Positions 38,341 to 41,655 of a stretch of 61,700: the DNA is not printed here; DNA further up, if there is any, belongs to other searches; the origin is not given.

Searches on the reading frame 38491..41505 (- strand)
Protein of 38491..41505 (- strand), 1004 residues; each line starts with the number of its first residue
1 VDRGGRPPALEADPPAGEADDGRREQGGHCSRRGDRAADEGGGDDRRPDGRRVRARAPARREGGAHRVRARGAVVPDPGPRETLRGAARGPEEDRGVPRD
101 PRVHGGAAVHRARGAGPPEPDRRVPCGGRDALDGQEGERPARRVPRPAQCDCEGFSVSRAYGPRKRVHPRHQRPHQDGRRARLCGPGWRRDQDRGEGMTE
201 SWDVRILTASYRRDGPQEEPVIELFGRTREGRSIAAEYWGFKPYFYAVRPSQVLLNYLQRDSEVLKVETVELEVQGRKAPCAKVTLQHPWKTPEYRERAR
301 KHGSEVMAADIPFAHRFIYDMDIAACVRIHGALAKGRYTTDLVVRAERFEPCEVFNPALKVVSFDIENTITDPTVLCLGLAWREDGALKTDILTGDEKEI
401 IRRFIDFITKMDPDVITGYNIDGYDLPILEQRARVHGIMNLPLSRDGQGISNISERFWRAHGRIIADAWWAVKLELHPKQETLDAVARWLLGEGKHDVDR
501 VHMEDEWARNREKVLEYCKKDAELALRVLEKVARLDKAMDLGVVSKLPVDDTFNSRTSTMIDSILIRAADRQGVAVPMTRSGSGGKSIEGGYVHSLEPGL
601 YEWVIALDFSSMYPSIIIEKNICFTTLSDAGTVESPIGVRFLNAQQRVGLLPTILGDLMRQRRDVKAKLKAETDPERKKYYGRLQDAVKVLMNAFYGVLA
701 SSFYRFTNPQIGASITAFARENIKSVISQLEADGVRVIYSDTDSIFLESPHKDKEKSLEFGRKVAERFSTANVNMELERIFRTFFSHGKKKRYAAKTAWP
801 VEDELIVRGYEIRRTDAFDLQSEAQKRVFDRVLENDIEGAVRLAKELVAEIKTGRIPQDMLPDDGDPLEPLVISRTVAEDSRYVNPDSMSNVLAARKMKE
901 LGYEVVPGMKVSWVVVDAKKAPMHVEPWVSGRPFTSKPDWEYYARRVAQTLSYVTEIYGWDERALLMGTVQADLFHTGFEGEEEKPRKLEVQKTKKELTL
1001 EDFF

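Call 20: search_protein_families(library=ncbifam, proteins=[window:38491-41505:-], max_evalue=0.00001)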
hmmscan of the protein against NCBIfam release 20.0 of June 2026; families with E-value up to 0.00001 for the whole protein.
window:38491-41505:- (1004 aa): 9 families
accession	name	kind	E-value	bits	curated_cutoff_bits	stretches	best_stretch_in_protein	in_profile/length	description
NF004421.0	PRK05762.1-2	equivalog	8.2e-69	232.7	570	1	204-857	9-691/795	DNA polymerase II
NF004422.0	PRK05762.1-4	equivalog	2.6e-54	184.9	1103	1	280-836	79-666/789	DNA polymerase II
TIGR00592.1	pol2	superfamily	1.2e-50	172.6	239.95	1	395-920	586-1134/1176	DNA polymerase (pol2)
NF004417.0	PRK05761.1-3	equivalog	1.8e-46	158.6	780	1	395-921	281-812/858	DNA-directed DNA polymerase I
NF004420.0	PRK05762.1-1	equivalog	8.2e-46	157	1435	1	290-836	87-660/783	DNA polymerase II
NF004419.0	PRK05761.1-5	equivalog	7.8e-40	136.6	1285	1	397-920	351-880/932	DNA-directed DNA polymerase I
NF004415.0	PRK05761.1-1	equivalog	3.9e-31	107.8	1289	1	396-921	291-825/883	DNA-directed DNA polymerase I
NF004418.0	PRK05761.1-4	subfamily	1.4e-27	96.3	692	1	534-963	261-698/717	type B DNA-directed DNA polymerase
NF004416.0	PRK05761.1-2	equivalog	2.7e-26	92.2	516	1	546-958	268-649/665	type B DNA-directed DNA polymerase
